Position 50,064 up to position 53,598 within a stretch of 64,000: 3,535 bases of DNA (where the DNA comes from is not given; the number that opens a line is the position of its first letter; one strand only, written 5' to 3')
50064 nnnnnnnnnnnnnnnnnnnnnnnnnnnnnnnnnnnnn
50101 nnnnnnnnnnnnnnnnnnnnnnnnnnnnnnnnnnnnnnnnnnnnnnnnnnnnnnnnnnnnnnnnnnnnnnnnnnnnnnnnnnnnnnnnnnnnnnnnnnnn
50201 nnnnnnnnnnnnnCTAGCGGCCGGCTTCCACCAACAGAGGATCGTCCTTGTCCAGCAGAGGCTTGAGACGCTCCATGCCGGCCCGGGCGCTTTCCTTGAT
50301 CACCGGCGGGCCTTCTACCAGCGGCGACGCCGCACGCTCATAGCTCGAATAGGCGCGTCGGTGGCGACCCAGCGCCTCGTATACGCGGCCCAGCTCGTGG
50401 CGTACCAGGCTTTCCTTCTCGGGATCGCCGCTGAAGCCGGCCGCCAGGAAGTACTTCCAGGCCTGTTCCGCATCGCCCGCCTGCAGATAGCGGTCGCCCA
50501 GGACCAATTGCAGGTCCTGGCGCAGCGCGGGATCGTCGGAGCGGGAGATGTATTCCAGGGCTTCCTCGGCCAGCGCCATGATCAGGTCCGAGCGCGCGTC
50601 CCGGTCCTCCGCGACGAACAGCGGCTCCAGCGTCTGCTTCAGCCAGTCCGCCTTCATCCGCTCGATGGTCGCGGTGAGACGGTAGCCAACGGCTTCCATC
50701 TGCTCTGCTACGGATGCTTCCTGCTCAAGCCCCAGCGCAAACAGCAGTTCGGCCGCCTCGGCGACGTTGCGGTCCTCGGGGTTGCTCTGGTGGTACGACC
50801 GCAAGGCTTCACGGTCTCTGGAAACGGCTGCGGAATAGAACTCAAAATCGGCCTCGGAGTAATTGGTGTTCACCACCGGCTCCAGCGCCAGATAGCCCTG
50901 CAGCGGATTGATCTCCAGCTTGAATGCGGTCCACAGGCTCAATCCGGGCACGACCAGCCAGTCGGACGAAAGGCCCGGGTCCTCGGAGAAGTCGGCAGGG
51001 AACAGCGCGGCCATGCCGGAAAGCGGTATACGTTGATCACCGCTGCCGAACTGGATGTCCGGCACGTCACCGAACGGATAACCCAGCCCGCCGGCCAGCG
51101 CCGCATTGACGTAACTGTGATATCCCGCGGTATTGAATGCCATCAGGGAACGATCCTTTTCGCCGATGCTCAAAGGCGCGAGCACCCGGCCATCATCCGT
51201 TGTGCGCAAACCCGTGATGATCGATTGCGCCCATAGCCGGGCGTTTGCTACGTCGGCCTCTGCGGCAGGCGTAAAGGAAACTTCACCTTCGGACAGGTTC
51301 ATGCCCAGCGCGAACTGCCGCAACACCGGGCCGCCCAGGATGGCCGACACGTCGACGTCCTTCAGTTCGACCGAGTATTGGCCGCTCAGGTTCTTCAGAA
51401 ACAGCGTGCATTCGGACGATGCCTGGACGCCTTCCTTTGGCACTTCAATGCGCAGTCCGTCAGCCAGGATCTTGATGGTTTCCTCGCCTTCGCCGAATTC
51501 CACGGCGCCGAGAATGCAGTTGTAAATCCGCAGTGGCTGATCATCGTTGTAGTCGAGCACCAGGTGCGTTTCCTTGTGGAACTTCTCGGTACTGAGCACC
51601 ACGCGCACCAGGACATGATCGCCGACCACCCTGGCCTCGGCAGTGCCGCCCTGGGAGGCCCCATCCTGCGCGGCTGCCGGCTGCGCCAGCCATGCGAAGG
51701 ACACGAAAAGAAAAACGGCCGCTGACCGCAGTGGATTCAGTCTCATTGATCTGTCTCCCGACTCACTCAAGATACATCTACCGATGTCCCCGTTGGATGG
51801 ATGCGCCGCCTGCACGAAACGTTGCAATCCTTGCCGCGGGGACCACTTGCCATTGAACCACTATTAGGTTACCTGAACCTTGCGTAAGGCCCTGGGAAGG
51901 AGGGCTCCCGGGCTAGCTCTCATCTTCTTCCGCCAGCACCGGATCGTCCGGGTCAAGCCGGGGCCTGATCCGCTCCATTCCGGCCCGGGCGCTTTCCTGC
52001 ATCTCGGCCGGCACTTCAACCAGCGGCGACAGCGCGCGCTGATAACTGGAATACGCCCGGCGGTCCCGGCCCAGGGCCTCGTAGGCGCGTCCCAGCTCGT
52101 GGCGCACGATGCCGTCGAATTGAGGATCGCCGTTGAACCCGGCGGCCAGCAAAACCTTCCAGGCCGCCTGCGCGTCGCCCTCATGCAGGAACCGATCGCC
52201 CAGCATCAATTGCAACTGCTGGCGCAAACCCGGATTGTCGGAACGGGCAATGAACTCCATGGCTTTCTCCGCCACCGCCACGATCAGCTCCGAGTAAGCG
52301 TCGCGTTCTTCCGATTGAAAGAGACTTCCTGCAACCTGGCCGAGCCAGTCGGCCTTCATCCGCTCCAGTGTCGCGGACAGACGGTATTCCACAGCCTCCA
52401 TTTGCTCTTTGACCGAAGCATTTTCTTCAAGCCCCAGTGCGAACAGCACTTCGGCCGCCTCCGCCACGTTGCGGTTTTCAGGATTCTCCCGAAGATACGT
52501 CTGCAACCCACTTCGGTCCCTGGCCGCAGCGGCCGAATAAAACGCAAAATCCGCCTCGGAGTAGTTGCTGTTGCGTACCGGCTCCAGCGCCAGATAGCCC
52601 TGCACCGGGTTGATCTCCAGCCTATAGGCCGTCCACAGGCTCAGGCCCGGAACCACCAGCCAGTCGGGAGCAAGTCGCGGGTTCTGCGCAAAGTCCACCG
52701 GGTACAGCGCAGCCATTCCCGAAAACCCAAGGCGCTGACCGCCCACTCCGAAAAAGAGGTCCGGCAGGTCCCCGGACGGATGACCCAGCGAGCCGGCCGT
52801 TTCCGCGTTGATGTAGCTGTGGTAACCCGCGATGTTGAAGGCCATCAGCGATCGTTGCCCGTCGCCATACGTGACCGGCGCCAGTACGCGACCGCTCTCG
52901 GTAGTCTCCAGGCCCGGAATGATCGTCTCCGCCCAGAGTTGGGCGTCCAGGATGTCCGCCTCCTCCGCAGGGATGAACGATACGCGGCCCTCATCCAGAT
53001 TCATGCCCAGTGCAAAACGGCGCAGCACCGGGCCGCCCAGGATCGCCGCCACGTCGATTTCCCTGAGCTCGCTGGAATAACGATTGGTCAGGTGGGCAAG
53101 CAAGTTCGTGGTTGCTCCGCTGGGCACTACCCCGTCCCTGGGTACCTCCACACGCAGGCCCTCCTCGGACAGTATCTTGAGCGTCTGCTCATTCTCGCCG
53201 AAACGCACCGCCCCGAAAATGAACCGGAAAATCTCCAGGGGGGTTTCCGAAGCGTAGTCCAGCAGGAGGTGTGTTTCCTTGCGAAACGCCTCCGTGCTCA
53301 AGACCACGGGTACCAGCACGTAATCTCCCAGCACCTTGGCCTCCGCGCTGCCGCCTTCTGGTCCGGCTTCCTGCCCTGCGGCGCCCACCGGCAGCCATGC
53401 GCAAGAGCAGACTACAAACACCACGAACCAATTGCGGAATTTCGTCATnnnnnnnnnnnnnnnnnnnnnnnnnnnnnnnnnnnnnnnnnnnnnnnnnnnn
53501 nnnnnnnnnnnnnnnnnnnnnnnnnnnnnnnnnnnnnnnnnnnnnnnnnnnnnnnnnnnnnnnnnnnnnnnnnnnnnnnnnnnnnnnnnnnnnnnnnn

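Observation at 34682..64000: ~29 kb co-oriented locus joining cell-surface signalling TBDRs, thiol oxidoreductases, pseudo-proteases and a MoxR-VWA-giant TPR module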

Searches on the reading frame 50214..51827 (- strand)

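Call 3: search_protein_families(library=pfam, proteins=[window:50214-51827:-], max_evalue=0.01)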
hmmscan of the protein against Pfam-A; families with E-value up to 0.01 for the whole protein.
window:50214-51827:- (537 aa): 2 families
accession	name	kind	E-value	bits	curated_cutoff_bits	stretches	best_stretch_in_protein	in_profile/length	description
PF13176.12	TPR_7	-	0.00072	19.9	27.9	1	477-500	3-28/36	Tetratricopeptide repeat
PF13181.12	TPR_8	-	0.003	18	25.7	0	477-500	5-28/34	Tetratricopeptide repeat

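Call 19: search_protein_families(library=ncbifam, proteins=[window:50214-51827:-], max_evalue=0.01)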
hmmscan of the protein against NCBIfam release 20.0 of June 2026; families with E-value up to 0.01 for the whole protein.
window:50214-51827:- (537 aa): 1 family
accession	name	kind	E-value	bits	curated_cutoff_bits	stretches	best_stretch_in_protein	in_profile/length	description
TIGR02521.1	type_IV_pilW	equivalog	0.00042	20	154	1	429-501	23-93/234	type IV pilus biogenesis/stability protein PilW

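Call 36: search_protein_families(library=pfam, proteins=[window:50214-51827:-], max_evalue=10)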
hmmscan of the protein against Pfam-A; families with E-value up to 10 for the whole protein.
window:50214-51827:- (537 aa): 7 families
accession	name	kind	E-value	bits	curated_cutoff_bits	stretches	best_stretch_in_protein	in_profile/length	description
PF13176.12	TPR_7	-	0.00072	19.9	27.9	1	477-500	3-28/36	Tetratricopeptide repeat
PF13181.12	TPR_8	-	0.003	18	25.7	1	477-500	5-28/34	Tetratricopeptide repeat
PF13428.12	TPR_14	-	0.036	15.2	23.5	2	477-500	5-28/44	Tetratricopeptide repeat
PF07719.23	TPR_2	-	0.15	12.7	27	1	477-500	5-28/34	Tetratricopeptide repeat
PF14561.12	TPR_20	-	0.22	12.3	25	1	437-496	22-81/90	Tetratricopeptide repeat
PF04190.19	GET4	-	0.22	11.7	30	1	415-463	66-115/257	Golgi to ER traffic protein 4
PF13424.12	TPR_12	-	0.35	11.5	30.1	1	473-499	45-71/77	Tetratricopeptide repeat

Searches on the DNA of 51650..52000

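Call 72: search_rna_families(source=window, start=51650, end=52000, threshold=evalue, max_evalue=10)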
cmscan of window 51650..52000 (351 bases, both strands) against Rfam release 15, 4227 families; matches with E-value up to 10: 1.
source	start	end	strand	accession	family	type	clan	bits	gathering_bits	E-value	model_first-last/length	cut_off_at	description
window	51886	51942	+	RF02133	HOXB13-AS1_2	Gene; lncRNA;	-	10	40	7.6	1-81/81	no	HOXB13 antisense RNA 1 conserved region 2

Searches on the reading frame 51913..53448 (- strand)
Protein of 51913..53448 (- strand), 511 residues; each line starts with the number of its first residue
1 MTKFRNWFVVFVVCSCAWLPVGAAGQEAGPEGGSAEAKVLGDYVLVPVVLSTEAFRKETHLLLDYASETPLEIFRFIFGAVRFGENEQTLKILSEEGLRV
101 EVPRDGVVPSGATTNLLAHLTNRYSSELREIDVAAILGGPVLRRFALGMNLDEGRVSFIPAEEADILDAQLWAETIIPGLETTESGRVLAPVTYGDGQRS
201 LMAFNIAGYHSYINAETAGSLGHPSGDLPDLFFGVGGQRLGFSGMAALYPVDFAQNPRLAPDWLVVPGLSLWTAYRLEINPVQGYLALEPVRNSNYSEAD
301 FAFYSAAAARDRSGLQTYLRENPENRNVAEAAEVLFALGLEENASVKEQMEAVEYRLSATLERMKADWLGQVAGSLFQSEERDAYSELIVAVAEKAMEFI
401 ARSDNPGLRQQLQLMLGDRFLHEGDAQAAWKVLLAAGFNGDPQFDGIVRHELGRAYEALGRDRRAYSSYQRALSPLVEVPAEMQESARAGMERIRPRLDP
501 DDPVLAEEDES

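Call 3: search_protein_families(library=pfam, proteins=[window:51913-53448:-], max_evalue=0.01)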
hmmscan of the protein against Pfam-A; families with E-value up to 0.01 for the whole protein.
window:51913-53448:- (511 aa): 1 family
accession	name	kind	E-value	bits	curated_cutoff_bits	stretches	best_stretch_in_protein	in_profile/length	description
PF13176.12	TPR_7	-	0.00043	20.6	27.9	1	450-473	3-26/36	Tetratricopeptide repeat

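Call 19: search_protein_families(library=ncbifam, proteins=[window:51913-53448:-], max_evalue=0.01)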
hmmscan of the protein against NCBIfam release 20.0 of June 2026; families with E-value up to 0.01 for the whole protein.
window:51913-53448:- (511 aa): 0 families

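Call 36: search_protein_families(library=pfam, proteins=[window:51913-53448:-], max_evalue=10)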
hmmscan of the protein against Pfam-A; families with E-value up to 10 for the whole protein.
window:51913-53448:- (511 aa): 5 families
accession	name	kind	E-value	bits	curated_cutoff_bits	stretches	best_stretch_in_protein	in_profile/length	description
PF13176.12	TPR_7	-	0.00043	20.6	27.9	1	450-473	3-26/36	Tetratricopeptide repeat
PF13428.12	TPR_14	-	0.024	15.7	23.5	1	450-474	5-29/44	Tetratricopeptide repeat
PF07719.23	TPR_2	-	0.048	14.3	27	1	450-473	5-28/34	Tetratricopeptide repeat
PF14561.12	TPR_20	-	0.054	14.3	25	1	410-475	22-87/90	Tetratricopeptide repeat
PF13181.12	TPR_8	-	0.072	13.7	25.7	1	450-474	5-29/34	Tetratricopeptide repeat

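Call 54: predict_structure(alignment_id=A2)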
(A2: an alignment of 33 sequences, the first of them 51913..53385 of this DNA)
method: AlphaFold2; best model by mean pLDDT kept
length: 490 residues; sequences in the alignment: 33
mean_pLDDT: 93.9   pTM: 0.85
mean pLDDT of the five models: 93.9, 93.8, 93.7, 92.9, 92.2
residues with pLDDT >= 90: 434; 70-90: 44; 50-70: 8; < 50: 4
segments of 3 or more residues with pLDDT < 50: 1-4
pLDDT, mean of each block of 10 residues (from residue 1): 58 95 97 97 95 96 95 97 97 92 92 97 97 97 94 95 93 93 93 95 93 91 95 90 95 96 96 92 97 98 95 97 97 95 93 96 97 97 89 97 97 89 94 98 97 94 97 95 77
secondary structure, 60 per line:
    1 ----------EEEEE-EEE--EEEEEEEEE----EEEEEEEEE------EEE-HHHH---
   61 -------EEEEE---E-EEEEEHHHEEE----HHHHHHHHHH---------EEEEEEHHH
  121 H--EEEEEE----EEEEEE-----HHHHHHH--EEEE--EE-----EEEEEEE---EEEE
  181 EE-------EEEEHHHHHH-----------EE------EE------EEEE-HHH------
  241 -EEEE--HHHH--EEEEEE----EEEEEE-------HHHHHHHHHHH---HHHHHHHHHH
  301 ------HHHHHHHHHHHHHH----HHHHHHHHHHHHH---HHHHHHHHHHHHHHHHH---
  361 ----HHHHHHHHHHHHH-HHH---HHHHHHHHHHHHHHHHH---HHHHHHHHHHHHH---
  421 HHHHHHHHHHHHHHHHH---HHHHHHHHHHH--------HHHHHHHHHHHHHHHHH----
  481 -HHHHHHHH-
elements in order: E11-15 E17-19 E22-30 E35-43 E50-52 H54-57 E68-72 E78-82 E86-88 H93-102 E112-117 H118-121 E124-129 E134-139 H145-151 E154-157 E167-173 E177-182 E190-193 H194-199 E227-230 E242-245 H248-251 E254-259 E264-269 H277-287 H291-300 H307-320 H325-337 H341-357 H365-377 H385-401 H405-417 H421-437 H441-451 H460-476 H482-489

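Call 60: fold_search(model_id=the predicted structure, library=pdb)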
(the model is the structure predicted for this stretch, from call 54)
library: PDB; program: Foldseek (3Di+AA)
matches with E <= 10: 1611; with E <= 0.001: 83
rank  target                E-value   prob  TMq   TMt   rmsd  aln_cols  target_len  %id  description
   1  3k1w_A                1.4e-06  1.00  0.33  0.45   7.0       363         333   12  New Classes of Potent and Bioavailable Human Renin Inhibitors (released 2010-03-02)
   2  5tmk_B                1.7e-06  1.00  0.34  0.47   7.3       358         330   12  Optimization of 3,5-Disubstitued Piperidine: Discovery of Non-Peptide mimetics as an Orally Active Renin Inhibitor (released 2017-10-18)
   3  6i3f_B                3.4e-06  1.00  0.33  0.45   8.2       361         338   12  Crystal structure of the complex of human angiotensinogen and renin at 2.55 Angstrom (released 2018-12-26)
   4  3cms                  3.6e-06  1.00  0.29  0.41   9.4       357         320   11  ENGINEERING ENZYME SUB-SITE SPECIFICITY: PREPARATION, KINETIC CHARACTERIZATION AND X-RAY ANALYSIS AT 2.0-ANGSTROMS RESOL (released 1992-10-15)
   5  5t4s_B                8.6e-06  1.00  0.31  0.44   8.7       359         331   10  Novel Approach of Fragment-Based Lead Discovery applied to Renin Inhibitors (released 2016-10-26)
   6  3qs1_C                9.0e-06  1.00  0.33  0.46   7.5       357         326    8  Crystal structure of KNI-10006 complex of Plasmepsin I (PMI) from Plasmodium falciparum (released 2011-05-11)
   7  5sz9_B                9.5e-06  1.00  0.34  0.47   6.8       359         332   12  Structure-based design of a new series of N-piperidin-3-ylpyrimidine-5-carboxamides as renin inhibitors (released 2016-11-02)
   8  4gj8_A                1.1e-05  1.00  0.34  0.47   6.5       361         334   12  Crystal structure of renin in complex with PKF909-724 (compound 3) (released 2013-02-13)
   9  2pl2_A                1.4e-05  1.00  0.22  0.47  10.2       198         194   21  Crystal structure of TTC0263: a thermophilic TPR protein in Thermus thermophilus HB27 (released 2008-03-04)
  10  4gj7_B                1.4e-05  1.00  0.34  0.47   6.7       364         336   13  Crystal structure of renin in complex with NVP-BCA079 (compound 12a) (released 2013-03-06)
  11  3qs1_A                1.4e-05  1.00  0.30  0.43  10.3       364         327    8  Crystal structure of KNI-10006 complex of Plasmepsin I (PMI) from Plasmodium falciparum (released 2011-05-11)
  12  8cik                  1.4e-05  1.00  0.30  0.42   9.3       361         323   11  Altai wapiti (Cervus elaphus sibiricus) chymosin at 2.2 A resolution (released 2023-03-08)
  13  4pyv_A                1.5e-05  1.00  0.33  0.45   7.3       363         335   12  Crystal structure of renin in complex with compound4 (released 2014-10-08)
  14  2iko_A                1.5e-05  1.00  0.33  0.45   7.1       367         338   11  Crystal Structure of Human Renin Complexed with Inhibitor (released 2006-11-14)
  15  2i4q_A                1.7e-05  1.00  0.32  0.43   8.1       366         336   10  Human renin/PF02342674 complex (released 2006-10-24)
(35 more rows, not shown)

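Call 103: search_protein_representatives(alignment_id=A2)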
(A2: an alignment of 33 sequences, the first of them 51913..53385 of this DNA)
Query: 33 sequences, 501 profile positions. Proteins with E-value up to 0.001 (for the whole library): 421; up to 1e-10: 206; up to 1e-30: 143. The best 150 are listed.
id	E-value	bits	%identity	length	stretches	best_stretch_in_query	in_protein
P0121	2.6e-213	725.5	-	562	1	6-500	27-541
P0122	5.2e-201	684.9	-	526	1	7-500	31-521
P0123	3.0e-198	675.8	-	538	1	7-500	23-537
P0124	6.7e-198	674.7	-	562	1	6-500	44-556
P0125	1.4e-191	653.8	-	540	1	5-500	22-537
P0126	2.3e-184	630.0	-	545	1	3-500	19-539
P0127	2.3e-180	616.8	-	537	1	3-499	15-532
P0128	2.0e-176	603.8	-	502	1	8-500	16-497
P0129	1.1e-175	601.4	-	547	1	5-500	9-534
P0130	8.8e-166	568.7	-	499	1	2-500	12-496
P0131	2.5e-164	563.9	-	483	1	7-500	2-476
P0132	2.3e-159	547.5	-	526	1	6-500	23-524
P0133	2.3e-142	491.4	-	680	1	11-500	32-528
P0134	3.0e-134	464.7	-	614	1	3-500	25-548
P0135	8.5e-128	443.4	-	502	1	10-500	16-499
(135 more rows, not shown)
